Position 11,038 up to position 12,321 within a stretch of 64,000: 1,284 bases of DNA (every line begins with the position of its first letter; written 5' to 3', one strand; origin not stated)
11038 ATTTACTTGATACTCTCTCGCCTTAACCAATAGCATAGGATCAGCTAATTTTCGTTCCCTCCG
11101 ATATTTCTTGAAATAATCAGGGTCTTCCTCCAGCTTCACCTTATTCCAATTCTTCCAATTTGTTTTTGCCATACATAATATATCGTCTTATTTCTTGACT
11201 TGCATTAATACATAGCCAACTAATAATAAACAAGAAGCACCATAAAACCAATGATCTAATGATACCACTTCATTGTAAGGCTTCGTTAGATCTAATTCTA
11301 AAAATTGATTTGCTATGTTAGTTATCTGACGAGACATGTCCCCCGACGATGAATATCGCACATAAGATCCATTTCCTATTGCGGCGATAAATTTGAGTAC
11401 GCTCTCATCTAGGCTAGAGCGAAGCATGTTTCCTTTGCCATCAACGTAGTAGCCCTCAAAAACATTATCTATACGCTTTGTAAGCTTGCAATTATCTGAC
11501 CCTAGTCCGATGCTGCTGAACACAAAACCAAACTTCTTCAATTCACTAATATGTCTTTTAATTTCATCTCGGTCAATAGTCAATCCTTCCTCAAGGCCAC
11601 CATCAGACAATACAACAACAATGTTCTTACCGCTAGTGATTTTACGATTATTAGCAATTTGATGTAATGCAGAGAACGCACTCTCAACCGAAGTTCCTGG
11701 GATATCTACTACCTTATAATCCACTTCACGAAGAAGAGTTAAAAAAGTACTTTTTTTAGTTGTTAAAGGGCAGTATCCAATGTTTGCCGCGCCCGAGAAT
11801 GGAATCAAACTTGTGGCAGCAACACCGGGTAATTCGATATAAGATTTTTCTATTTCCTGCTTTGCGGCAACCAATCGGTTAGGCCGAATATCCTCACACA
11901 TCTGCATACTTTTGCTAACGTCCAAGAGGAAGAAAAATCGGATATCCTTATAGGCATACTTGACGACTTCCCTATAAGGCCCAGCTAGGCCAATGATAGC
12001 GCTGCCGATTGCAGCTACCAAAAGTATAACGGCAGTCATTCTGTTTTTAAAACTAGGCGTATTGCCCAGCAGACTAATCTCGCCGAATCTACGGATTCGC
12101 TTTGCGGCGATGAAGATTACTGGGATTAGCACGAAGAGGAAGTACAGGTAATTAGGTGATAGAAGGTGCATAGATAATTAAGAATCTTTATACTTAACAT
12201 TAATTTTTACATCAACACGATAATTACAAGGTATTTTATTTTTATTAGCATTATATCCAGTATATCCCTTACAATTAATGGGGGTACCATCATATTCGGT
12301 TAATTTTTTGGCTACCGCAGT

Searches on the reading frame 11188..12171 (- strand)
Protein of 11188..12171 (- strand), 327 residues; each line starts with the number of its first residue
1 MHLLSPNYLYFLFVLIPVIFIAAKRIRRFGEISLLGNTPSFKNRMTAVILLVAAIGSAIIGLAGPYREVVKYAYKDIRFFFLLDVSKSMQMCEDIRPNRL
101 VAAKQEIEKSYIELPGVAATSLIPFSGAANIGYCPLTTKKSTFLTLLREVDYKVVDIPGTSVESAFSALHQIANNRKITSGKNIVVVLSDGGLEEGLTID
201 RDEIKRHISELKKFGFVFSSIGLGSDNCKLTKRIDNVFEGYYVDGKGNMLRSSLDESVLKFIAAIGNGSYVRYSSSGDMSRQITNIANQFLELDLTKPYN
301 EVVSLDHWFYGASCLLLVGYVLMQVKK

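Call 49: search_protein_families(library=pfam, proteins=[window:11188-12171:-], max_evalue=0.001)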
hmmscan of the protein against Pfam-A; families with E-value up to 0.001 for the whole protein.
window:11188-12171:- (327 aa): 2 families
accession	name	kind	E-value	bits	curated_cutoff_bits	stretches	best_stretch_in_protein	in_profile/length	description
PF13519.12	VWA_2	-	5.1e-11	43.6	27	1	80-191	2-106/107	von Willebrand factor type A domain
PF00092.34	VWA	-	5.3e-05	24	23.8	1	81-227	4-143/174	von Willebrand factor type A domain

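Call 50: search_protein_families(library=phrogs, proteins=[window:11188-12171:-], max_evalue=0.001)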
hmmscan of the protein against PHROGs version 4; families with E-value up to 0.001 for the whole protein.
window:11188-12171:- (327 aa): 0 families
